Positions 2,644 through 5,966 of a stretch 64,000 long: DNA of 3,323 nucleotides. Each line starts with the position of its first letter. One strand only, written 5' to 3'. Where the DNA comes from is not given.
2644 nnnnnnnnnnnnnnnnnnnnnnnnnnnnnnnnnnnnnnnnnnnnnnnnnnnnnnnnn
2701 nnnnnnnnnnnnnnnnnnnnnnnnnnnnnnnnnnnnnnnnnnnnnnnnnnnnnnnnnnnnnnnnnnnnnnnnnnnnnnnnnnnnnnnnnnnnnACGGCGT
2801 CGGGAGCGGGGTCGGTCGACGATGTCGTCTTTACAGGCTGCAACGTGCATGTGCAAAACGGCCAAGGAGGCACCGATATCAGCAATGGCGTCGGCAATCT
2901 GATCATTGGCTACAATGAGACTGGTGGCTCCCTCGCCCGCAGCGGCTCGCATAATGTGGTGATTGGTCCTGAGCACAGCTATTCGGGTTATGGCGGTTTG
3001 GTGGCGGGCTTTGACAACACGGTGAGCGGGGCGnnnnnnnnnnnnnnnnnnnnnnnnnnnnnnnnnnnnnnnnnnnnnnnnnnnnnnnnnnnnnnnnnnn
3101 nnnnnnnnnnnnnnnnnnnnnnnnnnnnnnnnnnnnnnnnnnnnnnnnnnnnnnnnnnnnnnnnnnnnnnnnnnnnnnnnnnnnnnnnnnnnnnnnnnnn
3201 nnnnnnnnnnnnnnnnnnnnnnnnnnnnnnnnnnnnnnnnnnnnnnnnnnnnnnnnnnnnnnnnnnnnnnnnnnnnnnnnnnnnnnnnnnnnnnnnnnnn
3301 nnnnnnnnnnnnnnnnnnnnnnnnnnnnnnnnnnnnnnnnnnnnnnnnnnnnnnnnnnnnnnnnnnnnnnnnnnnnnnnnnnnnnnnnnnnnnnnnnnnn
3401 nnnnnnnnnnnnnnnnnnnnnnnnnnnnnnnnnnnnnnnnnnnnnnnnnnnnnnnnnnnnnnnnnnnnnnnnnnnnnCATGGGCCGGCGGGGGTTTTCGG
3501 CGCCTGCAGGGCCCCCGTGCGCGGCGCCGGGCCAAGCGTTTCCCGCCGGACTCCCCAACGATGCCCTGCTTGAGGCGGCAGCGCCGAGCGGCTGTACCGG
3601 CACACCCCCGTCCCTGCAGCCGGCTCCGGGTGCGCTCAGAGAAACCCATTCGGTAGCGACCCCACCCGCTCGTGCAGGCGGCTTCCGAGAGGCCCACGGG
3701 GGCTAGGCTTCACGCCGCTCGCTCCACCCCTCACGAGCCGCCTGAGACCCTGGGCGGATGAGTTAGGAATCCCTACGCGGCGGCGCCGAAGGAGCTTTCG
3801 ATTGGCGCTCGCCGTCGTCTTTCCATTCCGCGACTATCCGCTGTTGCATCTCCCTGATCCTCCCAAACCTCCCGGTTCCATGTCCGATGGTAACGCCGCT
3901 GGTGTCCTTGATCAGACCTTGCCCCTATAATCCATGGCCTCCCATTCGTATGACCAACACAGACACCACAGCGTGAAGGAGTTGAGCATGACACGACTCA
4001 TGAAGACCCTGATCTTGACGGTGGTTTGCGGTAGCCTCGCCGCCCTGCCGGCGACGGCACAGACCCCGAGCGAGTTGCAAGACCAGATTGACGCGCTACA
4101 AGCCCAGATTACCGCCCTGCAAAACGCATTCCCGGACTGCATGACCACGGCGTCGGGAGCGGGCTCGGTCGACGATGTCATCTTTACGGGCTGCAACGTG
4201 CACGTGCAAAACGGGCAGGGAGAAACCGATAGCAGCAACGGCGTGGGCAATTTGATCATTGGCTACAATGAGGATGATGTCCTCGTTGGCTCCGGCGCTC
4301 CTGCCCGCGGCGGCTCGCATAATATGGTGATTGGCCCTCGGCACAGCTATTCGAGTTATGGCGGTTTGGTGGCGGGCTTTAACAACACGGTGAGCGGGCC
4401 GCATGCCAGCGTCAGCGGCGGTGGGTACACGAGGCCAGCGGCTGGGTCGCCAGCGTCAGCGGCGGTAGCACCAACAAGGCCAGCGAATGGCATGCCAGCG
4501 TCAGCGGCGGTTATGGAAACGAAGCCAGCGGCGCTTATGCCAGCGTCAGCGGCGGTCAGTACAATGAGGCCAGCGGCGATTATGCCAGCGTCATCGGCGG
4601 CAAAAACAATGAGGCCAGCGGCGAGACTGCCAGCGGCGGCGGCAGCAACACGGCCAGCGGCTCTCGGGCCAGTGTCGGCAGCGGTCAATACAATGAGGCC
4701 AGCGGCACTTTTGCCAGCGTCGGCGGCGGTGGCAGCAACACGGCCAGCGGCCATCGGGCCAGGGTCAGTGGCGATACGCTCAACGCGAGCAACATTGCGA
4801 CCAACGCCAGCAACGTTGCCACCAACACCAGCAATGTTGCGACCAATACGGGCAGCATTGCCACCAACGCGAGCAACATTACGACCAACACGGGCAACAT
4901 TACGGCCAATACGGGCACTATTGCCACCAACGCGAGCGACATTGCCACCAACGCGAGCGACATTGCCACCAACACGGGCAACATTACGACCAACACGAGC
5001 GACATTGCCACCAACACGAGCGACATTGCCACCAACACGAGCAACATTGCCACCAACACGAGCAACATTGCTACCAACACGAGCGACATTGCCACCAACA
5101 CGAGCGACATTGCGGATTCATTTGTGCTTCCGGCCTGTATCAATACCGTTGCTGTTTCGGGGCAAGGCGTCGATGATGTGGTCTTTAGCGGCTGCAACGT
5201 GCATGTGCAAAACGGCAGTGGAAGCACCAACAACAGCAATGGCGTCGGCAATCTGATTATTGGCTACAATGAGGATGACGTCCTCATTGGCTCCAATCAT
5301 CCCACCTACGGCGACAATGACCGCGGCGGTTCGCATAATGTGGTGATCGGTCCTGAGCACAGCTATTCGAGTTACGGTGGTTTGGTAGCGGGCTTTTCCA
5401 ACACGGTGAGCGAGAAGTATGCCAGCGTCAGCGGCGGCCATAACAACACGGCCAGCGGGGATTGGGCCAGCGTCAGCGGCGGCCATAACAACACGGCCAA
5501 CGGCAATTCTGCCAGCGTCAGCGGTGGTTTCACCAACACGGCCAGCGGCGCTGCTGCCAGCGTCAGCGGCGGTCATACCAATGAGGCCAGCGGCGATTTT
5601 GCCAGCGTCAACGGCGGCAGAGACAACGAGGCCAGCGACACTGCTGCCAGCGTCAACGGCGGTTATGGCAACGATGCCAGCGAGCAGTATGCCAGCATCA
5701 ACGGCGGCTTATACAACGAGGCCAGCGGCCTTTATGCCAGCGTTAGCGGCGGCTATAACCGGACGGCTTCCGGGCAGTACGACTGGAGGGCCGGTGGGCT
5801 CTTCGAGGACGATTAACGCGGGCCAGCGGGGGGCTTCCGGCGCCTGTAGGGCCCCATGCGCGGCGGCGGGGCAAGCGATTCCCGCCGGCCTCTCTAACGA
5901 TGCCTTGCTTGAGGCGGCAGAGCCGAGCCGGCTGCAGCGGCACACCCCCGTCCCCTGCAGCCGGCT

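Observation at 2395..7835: Tandem array of three secreted repeat-protein paralogs duplicated together with their promoter/leader and 3' flanks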

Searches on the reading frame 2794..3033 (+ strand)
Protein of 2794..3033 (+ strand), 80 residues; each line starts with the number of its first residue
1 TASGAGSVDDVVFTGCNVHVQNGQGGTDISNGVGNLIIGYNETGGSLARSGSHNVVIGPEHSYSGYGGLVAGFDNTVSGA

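Call 45: search_solved_structures(query=A4, max_evalue=10, show_alignments=2)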
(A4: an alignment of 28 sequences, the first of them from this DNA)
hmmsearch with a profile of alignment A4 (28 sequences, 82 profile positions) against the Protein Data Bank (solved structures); distinct sequences matched with E-value up to 10: 0.

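Call 51: search_protein_representatives(alignment_id=A4)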
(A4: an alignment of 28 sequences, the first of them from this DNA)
Query: 28 sequences, 82 profile positions. Proteins with E-value up to 0.001 (for the whole library): 6123; up to 1e-10: 5164; up to 1e-30: 83. The best 150 are listed.
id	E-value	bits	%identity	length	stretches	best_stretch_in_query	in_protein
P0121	1.8e-106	364.5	-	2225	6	5-80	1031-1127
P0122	4.9e-88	305.4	-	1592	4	3-81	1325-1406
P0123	3.0e-77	270.8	-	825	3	8-80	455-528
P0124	2.2e-75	264.8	-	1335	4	6-81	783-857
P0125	1.2e-74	262.4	-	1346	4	6-78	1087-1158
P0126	2.1e-70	248.9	-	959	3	6-81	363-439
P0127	1.1e-69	246.6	-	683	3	4-80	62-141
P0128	4.8e-62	222.1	-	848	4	6-79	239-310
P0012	2.1e-61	220.0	-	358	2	2-81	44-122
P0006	4.3e-61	219.0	-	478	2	4-81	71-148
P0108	1.7e-58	210.7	-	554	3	4-77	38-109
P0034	5.7e-58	209.0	-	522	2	3-81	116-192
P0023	4.8e-57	206.1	-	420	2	3-81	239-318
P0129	7.3e-55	199.1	-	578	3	6-81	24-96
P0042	7.7e-55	199.0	-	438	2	5-81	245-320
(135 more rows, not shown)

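Call 53: search_protein_families(library=pfam, alignment_id=A5, max_evalue=0.0001)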
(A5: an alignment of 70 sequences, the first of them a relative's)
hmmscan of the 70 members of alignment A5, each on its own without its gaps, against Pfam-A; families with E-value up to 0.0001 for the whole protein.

A. member 1, P0121 (2225 aa): 6 families
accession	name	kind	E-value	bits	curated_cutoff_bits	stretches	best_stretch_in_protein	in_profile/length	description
PF12947.13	EGF_3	-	4.1e-28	97.7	28.5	4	661-697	1-36/36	EGF domain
PF06739.17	SBBP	-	5.9e-16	58.6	20.5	0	259-291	1-34/38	Beta-propeller repeat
PF14670.12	FXa_inhibition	-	3e-12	46.9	33.4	1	622-652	1-29/36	Coagulation Factor Xa inhibitory site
PF07645.21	EGF_CA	-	6.3e-12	46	27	3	575-616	1-43/43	Calcium-binding EGF domain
PF12662.13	cEGF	-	8.4e-07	29.2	26.6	0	557-578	3-24/24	Complement Clr-like EGF-like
PF21300.2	LbR_Ice_bind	-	1.7e-06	28.5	30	0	1083-1164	25-97/97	Grass antifreeze beta roll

B. families by the number of members that match (of 70 scanned): 18 families
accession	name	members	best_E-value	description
PF21300.2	LbR_Ice_bind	36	1e-22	Grass antifreeze beta roll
PF02412.23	TSP_3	3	2.6e-28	Thrombospondin type 3 repeat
PF18792.6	UspA1_rep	3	2.1e-09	Ubiquitous surface protein adhesin repeat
PF01391.23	Collagen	2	1.2e-08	Collagen triple helix repeat (20 copies)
PF12947.13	EGF_3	1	4.1e-28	EGF domain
PF00530.23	SRCR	1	1.5e-19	Scavenger receptor cysteine-rich domain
PF06739.17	SBBP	1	5.9e-16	Beta-propeller repeat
PF01296.23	Galanin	1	1.4e-13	Galanin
PF14670.12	FXa_inhibition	1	3e-12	Coagulation Factor Xa inhibitory site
PF07645.21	EGF_CA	1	6.3e-12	Calcium-binding EGF domain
PF00395.25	SLH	1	4.3e-11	S-layer homology domain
PF01590.32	GAF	1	1.6e-07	GAF domain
PF12662.13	cEGF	1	8.4e-07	Complement Clr-like EGF-like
PF16168.11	AIDA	1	3.1e-06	Adhesin of bacterial autotransporter system, probable stalk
PF13185.12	GAF_2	1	6.6e-06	GAF domain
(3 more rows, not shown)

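Call 72: find_related_loci(query=A4, collection=viral_contigs, flank=8000)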
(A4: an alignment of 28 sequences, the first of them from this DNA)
Query A4 (80 aa) in viral_contigs; peptide patterns used: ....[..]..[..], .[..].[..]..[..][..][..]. (x = any residue, [..] = any of these).
25 stretches matched a pattern; 4 encode a relative of the query (tblastn E <= 1e-3); 4 distinct loci.
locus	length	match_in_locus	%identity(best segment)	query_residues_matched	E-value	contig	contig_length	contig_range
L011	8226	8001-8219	48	9-79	2e-17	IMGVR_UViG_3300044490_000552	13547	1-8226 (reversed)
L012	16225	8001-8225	45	4-78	8e-17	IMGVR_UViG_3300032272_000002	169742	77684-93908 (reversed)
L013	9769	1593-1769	46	14-72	6e-14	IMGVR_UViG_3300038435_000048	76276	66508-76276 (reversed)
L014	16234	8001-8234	38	9-79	3e-11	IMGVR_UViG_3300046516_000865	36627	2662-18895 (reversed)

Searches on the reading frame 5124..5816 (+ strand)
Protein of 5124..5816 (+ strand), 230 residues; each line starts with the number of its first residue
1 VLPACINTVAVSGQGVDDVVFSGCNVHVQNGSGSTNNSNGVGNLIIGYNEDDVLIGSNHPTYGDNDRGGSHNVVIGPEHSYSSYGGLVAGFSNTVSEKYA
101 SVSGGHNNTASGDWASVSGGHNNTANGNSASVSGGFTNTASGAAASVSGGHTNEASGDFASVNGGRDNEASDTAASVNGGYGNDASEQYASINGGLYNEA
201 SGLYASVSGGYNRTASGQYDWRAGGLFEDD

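Call 6: search_protein_families(library=pfam, proteins=[window:5124-5816:+], max_evalue=1)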
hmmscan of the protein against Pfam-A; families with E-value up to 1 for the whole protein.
window:5124-5816:+ (230 aa): 2 families
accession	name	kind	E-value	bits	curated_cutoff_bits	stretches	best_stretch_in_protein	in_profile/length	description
PF18792.6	UspA1_rep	-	3.3e-08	33.5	27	3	132-142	3-13/13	Ubiquitous surface protein adhesin repeat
PF21300.2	LbR_Ice_bind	-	4.6e-05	23.9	30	1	22-119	2-97/97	Grass antifreeze beta roll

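Call 15: search_protein_families(library=ncbifam, proteins=[window:5124-5816:+], max_evalue=1)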
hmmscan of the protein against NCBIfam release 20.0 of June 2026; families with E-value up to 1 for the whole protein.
window:5124-5816:+ (230 aa): 0 families

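Call 16: search_protein_families(library=phrogs, proteins=[window:5124-5816:+], max_evalue=0.1)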
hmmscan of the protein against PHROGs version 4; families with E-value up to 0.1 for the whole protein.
window:5124-5816:+ (230 aa): 0 families
